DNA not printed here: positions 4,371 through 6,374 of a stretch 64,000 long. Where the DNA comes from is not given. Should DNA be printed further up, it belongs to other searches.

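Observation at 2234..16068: Divergent double-MttB locus with no corrinoid partner, wired to an AprAB-like flavoprotein/ferredoxin pair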

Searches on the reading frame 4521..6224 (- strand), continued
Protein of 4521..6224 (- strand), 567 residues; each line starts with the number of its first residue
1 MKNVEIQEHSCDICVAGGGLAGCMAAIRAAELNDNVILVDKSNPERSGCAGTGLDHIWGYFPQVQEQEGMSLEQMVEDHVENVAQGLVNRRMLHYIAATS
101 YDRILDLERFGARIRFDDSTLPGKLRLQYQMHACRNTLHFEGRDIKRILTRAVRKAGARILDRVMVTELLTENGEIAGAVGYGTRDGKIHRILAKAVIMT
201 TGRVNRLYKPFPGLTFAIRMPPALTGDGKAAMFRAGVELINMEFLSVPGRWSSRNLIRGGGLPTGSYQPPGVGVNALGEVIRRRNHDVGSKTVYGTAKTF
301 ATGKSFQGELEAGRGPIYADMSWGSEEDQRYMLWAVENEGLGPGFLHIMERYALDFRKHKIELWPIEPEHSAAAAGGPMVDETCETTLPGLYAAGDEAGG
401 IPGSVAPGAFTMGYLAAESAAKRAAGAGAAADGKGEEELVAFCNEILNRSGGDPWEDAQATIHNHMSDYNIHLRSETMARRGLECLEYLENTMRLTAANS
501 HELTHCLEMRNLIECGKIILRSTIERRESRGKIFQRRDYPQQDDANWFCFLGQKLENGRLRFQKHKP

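Call 38: search_solved_structures(query=window:4521-6224:-, max_evalue=1e-25, show_alignments=2)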
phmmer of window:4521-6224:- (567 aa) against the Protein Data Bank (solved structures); distinct sequences matched with E-value up to 1e-25: 3.
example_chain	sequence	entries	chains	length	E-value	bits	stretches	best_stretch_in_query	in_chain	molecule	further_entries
8a8o_A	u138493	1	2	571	3.1e-47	164.5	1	7-555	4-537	Alpha-subunit of the PAPS reductase from Methanothermococcus thermolithotrophicus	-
1jnr_A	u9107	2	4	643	7.7e-28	100.4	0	10-302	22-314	adenylylsulfate reductase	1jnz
2fja_A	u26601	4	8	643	3.2e-27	98.4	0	10-302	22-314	adenylylsulfate reductase, subunit A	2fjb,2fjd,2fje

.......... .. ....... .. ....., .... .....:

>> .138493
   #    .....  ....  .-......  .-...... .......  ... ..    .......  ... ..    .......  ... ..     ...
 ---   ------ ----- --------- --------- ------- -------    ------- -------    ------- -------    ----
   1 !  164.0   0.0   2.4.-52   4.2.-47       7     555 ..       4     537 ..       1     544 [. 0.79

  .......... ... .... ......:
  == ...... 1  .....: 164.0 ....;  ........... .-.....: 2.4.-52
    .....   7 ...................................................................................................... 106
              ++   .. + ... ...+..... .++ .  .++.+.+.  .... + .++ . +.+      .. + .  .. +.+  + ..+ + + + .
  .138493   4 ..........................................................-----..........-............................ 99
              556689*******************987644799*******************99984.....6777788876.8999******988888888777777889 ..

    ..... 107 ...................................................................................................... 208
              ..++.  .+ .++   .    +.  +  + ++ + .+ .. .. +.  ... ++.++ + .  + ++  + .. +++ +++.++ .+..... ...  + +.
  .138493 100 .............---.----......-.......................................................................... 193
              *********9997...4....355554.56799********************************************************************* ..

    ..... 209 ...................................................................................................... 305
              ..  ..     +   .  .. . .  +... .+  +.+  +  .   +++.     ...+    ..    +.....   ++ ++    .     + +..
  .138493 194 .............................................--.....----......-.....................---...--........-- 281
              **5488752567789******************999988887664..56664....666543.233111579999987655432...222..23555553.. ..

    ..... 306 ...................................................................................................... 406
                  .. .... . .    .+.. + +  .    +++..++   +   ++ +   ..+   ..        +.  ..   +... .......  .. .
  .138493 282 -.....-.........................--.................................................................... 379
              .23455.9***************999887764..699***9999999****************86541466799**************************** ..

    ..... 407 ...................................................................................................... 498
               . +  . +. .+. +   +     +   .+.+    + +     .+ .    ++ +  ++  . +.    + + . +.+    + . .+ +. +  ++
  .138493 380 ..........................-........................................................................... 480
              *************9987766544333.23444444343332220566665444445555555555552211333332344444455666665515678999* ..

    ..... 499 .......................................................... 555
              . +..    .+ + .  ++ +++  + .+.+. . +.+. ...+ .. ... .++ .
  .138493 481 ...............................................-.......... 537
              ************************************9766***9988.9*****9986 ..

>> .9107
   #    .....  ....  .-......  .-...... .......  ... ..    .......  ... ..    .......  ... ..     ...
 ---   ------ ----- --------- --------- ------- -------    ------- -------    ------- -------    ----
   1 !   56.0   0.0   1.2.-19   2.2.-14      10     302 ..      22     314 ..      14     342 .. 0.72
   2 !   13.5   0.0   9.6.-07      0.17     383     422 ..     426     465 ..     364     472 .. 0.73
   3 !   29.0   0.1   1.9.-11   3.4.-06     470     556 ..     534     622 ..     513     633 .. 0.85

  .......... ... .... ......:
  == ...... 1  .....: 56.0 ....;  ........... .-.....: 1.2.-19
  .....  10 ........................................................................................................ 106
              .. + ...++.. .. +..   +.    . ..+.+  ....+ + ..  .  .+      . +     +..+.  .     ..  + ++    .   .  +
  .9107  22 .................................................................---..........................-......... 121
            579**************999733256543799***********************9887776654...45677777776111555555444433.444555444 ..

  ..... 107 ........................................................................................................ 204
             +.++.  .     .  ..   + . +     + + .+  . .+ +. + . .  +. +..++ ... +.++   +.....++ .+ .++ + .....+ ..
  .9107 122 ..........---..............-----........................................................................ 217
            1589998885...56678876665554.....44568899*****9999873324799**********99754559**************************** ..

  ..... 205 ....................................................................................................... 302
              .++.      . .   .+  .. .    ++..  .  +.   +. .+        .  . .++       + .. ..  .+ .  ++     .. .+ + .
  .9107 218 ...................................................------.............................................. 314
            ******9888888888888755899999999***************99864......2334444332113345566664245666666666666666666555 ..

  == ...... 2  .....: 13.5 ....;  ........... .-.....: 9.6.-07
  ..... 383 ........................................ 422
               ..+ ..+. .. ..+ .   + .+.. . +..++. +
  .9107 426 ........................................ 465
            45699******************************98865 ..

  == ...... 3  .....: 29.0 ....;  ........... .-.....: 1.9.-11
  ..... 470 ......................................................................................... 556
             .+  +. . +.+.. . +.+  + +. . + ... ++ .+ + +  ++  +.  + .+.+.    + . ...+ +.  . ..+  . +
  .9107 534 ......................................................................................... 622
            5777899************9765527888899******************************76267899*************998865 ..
